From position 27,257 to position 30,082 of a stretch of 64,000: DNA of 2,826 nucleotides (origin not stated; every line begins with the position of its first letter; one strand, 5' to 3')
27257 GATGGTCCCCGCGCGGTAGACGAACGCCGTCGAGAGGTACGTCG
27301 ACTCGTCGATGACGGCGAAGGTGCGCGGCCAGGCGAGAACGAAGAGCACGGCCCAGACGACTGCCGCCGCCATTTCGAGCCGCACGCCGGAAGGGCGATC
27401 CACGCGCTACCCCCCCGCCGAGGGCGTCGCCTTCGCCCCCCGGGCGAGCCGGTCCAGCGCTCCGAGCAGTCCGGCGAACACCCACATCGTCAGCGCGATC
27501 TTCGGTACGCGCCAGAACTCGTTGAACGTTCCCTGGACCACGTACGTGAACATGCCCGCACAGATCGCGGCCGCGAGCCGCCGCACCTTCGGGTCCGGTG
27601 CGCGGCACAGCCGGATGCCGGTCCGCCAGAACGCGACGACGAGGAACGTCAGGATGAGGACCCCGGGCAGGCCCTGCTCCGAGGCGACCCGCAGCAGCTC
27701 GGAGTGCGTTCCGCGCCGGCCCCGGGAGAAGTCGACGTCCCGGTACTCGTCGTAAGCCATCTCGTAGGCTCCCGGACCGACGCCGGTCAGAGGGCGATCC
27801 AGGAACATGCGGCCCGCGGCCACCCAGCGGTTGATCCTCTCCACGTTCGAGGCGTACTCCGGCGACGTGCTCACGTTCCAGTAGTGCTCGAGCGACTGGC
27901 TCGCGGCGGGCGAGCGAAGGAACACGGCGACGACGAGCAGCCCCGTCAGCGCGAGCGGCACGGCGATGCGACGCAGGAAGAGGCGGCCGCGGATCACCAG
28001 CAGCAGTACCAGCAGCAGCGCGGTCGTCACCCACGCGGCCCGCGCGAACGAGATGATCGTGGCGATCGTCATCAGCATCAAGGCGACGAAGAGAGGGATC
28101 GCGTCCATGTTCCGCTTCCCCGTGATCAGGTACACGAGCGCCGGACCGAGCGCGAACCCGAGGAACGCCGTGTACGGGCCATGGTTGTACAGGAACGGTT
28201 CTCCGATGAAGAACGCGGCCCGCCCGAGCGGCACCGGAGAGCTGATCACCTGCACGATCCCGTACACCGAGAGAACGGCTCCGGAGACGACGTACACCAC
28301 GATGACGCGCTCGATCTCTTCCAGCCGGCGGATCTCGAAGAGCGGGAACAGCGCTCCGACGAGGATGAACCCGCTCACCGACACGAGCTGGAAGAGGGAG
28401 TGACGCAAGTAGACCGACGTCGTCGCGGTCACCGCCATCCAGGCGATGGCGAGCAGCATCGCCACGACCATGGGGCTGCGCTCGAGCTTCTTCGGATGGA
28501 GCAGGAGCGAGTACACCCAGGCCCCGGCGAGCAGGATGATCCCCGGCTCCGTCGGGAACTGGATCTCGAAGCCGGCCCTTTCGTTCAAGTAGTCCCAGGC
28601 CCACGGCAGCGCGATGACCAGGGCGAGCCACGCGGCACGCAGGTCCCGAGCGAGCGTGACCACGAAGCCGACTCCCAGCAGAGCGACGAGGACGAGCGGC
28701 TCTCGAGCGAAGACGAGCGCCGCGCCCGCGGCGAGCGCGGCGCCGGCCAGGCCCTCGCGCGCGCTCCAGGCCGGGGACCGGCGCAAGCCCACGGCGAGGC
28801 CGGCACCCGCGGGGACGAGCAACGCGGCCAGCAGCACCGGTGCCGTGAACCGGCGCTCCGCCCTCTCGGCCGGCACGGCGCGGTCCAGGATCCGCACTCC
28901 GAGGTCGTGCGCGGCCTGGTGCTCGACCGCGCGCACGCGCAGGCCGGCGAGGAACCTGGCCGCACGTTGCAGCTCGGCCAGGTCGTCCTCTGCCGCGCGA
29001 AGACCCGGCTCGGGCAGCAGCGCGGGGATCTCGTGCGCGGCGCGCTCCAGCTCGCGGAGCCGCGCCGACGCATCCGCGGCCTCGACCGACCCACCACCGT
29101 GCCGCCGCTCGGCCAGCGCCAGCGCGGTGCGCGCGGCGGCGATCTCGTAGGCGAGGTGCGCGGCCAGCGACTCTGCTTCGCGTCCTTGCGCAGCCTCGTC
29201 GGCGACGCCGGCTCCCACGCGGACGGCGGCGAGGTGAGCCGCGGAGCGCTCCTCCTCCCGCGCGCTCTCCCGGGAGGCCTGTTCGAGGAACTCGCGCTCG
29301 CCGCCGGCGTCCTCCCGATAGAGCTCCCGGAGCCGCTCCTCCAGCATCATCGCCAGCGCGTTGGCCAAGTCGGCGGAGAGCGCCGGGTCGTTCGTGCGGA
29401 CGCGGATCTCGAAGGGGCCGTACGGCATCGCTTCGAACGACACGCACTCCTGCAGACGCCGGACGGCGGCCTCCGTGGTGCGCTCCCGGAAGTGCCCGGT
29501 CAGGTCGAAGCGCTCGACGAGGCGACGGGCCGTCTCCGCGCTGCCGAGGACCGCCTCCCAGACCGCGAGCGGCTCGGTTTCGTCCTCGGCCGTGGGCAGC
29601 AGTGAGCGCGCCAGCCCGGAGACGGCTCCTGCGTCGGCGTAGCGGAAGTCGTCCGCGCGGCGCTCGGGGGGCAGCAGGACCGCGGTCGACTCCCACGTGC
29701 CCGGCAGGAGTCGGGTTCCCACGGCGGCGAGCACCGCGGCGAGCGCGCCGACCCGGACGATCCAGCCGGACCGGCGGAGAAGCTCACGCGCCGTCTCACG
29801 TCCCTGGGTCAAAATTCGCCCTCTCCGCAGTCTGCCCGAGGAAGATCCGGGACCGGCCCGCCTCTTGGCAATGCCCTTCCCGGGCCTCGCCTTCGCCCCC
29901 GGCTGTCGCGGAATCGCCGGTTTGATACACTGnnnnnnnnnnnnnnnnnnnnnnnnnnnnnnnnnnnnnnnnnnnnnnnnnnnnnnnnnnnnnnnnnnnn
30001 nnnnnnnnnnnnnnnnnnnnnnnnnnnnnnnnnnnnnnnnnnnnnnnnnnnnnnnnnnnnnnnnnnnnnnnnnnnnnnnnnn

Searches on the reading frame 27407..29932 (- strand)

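Call 20: search_protein_families(library=pfam, proteins=[window:27407-29932:-], max_evalue=0.001)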
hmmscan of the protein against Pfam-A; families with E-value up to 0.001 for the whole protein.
window:27407-29932:- (841 aa): 1 family
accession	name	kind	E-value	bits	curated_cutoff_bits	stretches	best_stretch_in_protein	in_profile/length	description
PF04932.20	Wzy_C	-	8e-20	71.6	31.7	1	617-761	2-148/149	O-Antigen ligase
